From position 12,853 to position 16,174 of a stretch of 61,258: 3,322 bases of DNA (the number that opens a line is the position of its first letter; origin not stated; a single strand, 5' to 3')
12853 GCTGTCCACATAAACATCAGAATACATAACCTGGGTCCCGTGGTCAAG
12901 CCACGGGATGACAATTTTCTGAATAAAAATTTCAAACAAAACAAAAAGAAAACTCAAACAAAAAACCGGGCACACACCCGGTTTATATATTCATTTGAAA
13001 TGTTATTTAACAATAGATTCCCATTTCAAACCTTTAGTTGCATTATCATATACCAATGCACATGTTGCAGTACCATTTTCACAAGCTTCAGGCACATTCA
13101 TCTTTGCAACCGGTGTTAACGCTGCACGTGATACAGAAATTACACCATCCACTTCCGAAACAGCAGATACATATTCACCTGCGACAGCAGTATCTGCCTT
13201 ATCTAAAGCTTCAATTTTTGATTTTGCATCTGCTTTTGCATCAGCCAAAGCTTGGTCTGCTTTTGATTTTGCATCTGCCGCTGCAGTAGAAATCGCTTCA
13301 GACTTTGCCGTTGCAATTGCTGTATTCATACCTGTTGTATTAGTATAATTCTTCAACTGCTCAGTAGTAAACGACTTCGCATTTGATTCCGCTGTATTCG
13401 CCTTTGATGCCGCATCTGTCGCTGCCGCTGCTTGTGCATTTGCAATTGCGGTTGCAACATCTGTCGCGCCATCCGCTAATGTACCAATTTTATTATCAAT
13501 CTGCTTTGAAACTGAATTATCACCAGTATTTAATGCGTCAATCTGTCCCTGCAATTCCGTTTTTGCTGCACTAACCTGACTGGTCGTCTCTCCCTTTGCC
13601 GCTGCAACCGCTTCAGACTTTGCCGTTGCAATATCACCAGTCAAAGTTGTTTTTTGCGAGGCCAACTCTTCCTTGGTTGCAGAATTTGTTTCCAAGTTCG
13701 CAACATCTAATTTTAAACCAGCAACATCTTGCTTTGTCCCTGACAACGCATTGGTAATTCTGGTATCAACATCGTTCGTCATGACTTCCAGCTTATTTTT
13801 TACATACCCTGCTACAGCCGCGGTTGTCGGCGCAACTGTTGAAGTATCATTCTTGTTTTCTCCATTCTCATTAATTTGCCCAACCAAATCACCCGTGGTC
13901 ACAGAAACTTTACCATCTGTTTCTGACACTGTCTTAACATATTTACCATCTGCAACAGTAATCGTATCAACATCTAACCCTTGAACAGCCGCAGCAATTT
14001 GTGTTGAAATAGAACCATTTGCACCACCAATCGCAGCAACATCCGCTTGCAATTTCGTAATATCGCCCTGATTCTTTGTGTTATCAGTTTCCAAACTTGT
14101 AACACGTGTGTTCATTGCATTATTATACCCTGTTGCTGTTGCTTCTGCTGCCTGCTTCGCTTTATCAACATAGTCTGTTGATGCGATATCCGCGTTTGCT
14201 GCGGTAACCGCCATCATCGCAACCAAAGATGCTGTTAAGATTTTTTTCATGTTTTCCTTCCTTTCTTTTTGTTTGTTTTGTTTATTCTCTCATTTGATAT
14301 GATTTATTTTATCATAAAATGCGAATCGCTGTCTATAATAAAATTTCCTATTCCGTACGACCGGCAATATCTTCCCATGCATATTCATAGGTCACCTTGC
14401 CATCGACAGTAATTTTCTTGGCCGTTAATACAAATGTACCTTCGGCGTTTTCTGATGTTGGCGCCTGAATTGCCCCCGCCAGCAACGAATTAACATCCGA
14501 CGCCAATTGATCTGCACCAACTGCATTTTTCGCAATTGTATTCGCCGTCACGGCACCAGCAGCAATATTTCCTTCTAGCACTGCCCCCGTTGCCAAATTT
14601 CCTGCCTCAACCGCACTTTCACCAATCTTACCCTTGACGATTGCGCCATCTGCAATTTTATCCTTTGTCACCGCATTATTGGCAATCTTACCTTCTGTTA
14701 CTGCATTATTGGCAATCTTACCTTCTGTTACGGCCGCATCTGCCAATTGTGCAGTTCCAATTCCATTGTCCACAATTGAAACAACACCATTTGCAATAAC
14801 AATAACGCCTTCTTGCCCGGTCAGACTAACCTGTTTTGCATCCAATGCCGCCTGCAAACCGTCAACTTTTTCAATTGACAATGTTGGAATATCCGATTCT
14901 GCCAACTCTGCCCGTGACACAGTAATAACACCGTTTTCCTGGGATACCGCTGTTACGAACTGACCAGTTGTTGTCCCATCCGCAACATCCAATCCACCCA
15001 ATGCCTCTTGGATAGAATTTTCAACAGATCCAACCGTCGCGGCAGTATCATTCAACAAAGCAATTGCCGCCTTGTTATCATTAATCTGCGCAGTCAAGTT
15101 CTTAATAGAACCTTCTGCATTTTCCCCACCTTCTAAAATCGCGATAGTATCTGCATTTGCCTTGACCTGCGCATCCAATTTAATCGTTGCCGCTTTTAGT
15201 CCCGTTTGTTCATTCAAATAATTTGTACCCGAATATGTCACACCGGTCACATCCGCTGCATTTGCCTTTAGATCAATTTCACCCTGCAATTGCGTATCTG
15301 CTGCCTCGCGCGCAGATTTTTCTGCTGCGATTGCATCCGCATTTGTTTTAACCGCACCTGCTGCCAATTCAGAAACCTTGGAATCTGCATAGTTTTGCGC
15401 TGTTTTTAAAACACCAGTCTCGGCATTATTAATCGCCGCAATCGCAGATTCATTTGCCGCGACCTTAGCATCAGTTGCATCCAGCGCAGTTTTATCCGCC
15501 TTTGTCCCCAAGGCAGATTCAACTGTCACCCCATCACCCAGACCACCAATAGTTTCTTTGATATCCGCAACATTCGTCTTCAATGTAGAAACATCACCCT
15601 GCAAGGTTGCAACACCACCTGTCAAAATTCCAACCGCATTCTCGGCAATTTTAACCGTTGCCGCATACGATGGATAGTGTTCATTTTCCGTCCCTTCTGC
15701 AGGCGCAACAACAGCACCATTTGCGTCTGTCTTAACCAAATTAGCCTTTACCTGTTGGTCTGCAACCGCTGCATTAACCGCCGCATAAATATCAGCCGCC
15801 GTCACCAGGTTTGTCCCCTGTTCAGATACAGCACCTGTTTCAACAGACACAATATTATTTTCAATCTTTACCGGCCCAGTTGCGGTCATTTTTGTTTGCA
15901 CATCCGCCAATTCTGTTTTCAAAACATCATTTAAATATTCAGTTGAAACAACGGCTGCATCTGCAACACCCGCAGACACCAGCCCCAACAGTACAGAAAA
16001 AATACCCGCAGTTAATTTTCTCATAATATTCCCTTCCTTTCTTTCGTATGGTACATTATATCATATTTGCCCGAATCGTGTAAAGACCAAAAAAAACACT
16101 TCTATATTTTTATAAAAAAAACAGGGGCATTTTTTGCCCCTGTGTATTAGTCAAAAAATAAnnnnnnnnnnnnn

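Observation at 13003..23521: Eight-gene surface-fibre locus: a beta-barrel OMP gene followed by seven tandem exported proteins built from phage-tail-fibre-type modules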

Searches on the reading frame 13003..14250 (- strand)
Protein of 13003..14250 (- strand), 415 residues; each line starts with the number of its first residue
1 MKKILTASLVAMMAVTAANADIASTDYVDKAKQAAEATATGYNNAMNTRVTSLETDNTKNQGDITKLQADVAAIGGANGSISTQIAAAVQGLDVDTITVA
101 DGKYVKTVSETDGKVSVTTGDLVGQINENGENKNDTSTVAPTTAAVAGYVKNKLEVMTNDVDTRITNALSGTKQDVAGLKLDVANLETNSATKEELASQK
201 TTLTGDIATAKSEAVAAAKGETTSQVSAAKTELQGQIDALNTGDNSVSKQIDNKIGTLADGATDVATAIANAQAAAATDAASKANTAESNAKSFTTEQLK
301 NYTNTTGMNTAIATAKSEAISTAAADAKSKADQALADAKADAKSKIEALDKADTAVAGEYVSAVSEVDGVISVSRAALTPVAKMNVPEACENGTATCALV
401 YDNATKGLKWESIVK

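Call 3: search_protein_families(library=pfam, proteins=[window:13003-14250:-], max_evalue=1)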
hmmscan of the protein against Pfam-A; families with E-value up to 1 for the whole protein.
window:13003-14250:- (415 aa): 3 families
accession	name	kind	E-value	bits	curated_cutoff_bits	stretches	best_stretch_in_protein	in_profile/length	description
PF18822.6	CdvA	-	0.022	15.2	30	1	219-273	13-67/123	CdvA-like coiled-coil domain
PF12709.12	Fungal_TACC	-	0.25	12.3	27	0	26-72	16-62/77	Fungal Transforming acidic coiled-coil (TACC) proteins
PF10174.14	Cast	-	0.76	8.4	29.1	0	29-72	541-582/766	RIM-binding protein of the cytomatrix active zone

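Call 4: search_protein_families(library=phrogs, proteins=[window:13003-14250:-], max_evalue=0.1)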
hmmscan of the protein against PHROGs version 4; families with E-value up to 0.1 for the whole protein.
window:13003-14250:- (415 aa): 3 families
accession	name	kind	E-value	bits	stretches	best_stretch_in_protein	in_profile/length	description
phrog_6136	-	unknown function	0.00084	20.3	1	18-90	11-76/120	-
phrog_3556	-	unknown function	0.0078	16.3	1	19-110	147-221/276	-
phrog_736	-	unknown function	0.008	17.3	0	7-87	23-91/112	-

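Call 5: search_protein_families(library=ncbifam, proteins=[window:13003-14250:-], max_evalue=1)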
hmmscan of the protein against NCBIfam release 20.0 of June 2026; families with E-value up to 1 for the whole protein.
window:13003-14250:- (415 aa): 2 families
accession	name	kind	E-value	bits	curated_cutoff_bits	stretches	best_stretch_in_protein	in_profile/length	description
NF004343.0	PRK05723.1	equivalog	0.28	11.2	204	1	256-309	8-61/151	flavodoxin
NF038218.1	IcmG_DotF_IVB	equivalog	0.6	9.7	200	1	12-90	87-166/266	type IVB secretion system protein IcmG/DotF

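Call 74: search_solved_structures(query=window:13003-14250:-, max_evalue=1)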
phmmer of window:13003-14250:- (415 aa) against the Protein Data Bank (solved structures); distinct sequences matched with E-value up to 1: 1.
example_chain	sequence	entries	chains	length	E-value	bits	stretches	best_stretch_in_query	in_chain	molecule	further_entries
3lom_A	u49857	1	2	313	0.16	14.7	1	167-230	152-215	Geranyltranstransferase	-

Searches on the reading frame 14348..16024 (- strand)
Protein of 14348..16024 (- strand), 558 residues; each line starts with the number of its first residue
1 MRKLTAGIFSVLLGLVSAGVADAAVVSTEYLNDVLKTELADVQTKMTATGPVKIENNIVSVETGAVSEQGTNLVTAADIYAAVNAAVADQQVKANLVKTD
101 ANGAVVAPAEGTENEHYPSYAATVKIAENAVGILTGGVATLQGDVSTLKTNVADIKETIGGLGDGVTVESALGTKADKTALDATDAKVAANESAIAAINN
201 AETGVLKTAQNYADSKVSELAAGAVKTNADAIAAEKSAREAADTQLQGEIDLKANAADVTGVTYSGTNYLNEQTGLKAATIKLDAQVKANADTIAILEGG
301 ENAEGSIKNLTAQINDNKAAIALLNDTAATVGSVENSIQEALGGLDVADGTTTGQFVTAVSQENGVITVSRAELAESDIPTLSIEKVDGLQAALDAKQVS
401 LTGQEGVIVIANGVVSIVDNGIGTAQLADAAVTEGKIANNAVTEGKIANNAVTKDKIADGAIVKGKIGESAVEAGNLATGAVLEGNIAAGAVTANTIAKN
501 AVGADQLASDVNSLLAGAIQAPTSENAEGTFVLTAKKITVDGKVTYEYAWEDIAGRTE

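Call 3: search_protein_families(library=pfam, proteins=[window:14348-16024:-], max_evalue=1)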
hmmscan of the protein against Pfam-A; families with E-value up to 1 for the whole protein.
window:14348-16024:- (558 aa): 1 family
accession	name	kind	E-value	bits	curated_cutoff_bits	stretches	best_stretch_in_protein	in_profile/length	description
PF04650.22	YSIRK_signal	-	0.064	13.5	20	1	2-14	9-21/26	YSIRK type signal peptide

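Call 4: search_protein_families(library=phrogs, proteins=[window:14348-16024:-], max_evalue=0.1)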
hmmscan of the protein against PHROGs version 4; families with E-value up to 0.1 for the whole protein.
window:14348-16024:- (558 aa): 9 families
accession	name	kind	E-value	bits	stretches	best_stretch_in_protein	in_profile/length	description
phrog_892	-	tail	1.1e-09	38.4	1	445-535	343-433/782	tail fiber protein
phrog_28766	-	tail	1e-07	31.7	1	409-491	135-220/472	tail fiber protein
phrog_26466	-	unknown function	3.5e-07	28.6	1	424-523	1811-1908/2337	-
phrog_32822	-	head and packaging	0.00022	20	1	303-540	814-1046/1548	virion structural protein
phrog_13518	-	unknown function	0.00028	20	1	303-537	179-421/1230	-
phrog_7660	-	tail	0.0019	16.9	1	406-503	429-529/1656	tail fiber protein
phrog_8488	-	unknown function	0.0057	17.6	0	137-182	14-60/119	-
phrog_33933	-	unknown function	0.049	14.4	0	139-156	15-32/48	-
phrog_14909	-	head and packaging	0.098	13.7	0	301-340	63-102/116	virion structural protein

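Call 5: search_protein_families(library=ncbifam, proteins=[window:14348-16024:-], max_evalue=1)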
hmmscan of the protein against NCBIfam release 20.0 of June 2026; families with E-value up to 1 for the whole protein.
window:14348-16024:- (558 aa): 1 family
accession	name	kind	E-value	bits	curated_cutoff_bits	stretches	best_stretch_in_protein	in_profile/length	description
TIGR03707.1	PPK2_P_aer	equivalog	0.13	11.9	301.8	1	266-325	4-66/230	polyphosphate kinase 2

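Call 24: search_solved_structures(query=window:14348-16024:-, max_evalue=1, show_alignments=2)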
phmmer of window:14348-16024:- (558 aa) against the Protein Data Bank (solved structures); distinct sequences matched with E-value up to 1: 0.

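Call 47: search_dna_similar(query=window:14348-16024:-, collection=phages, mode=protein, max_rows=15)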
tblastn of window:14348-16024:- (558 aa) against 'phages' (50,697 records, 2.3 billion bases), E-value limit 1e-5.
Records with a match: 36; places in all: 55; records where one place covers at least 80% of the query: 0.
Best place of each record, by identity: <60% 36.
By first word of the organism name: Cyanophage 8; Arthrobacter 3; Synechococcus 3; Bacteriophage 3; Vibrio 3; Marinitoga 2; Bacillus 2; Prochlorococcus 2; Lactobacillus 2; Staphylococcus 2; and 6 more.
By host as written in the record: - 5; Vibrio parahaemolyticus 3; Prochlorococcus sp. NATL2A 2; Parasynechococcus marenigrum WH 8102 2; Synechococcus sp. CC9605 2; Arthrobacter globiformis NRRL B-2979 SEA 2; Synechococcus sp. WH8109 2; Bacillus sp. MGK1 2; and 12 more.
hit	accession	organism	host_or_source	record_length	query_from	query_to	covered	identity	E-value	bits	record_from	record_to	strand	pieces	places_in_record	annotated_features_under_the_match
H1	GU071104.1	Cyanophage NATL2A-133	Prochlorococcus sp. NATL2A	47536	312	510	36%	30.5%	4e-7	59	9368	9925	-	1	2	predicted protein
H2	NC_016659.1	Cyanophage NATL2A-133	Prochlorococcus sp. NATL2A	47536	312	510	36%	30.5%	4e-7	59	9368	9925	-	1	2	hypothetical protein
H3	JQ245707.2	Cyanophage S-TIM5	Parasynechococcus marenigrum WH 8102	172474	335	507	31%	34.1%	1e-8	64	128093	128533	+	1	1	tail fiber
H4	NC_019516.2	Cyanophage S-TIM5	Parasynechococcus marenigrum WH 8102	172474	335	507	31%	34.1%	1e-8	64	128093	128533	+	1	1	tail fiber protein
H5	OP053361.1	Cyanophage S-TIM61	Synechococcus sp. CC9605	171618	335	507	31%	34.1%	2e-8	64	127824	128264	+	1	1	tail fiber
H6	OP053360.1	Cyanophage S-TIM66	Synechococcus sp. CC9605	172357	335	507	31%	34.1%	2e-8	64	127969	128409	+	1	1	tail fiber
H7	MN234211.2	Arthrobacter phage Mimi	Arthrobacter globiformis NRRL B-2979 SEA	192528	379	523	26%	35.3%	6e-7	59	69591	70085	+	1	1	94: minor tail protein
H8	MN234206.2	Arthrobacter phage Racecar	Arthrobacter globiformis NRRL B-2979 SEA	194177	379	523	26%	35.3%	6e-7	59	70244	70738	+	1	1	95: minor tail protein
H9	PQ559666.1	Arthrobacter phage Talia1610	Arthrobacter globiformis B-2979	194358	379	523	26%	35.3%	6e-7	59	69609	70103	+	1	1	94: hypothetical protein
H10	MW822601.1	Synechococcus phage S-SRP02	Synechococcus sp. SR-C1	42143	424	545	22%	41.9%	9e-7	58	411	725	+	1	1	hypothetical protein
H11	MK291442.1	Paracoccus phage vB_PkoS_Pkon1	Paracoccus kondratievae NCIMB 13773T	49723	417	513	17%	51.5%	9e-16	87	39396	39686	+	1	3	host specificity protein J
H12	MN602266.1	Bacteriophage DSS3_VP1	-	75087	417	521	19%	45.7%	1e-9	67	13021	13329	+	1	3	host specificity protein J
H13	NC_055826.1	Bacteriophage DSS3_VP1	-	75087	417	521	19%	45.7%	1e-9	67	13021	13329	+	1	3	virion structural protein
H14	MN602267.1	Bacteriophage DSS3_PM1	-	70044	417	521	19%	45.7%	3e-9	66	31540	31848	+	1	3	host specificity protein J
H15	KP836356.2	Marinitoga camini virus 2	Marinitoga camini 1155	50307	411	521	20%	42.5%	1e-8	64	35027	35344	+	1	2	phage realted protein tail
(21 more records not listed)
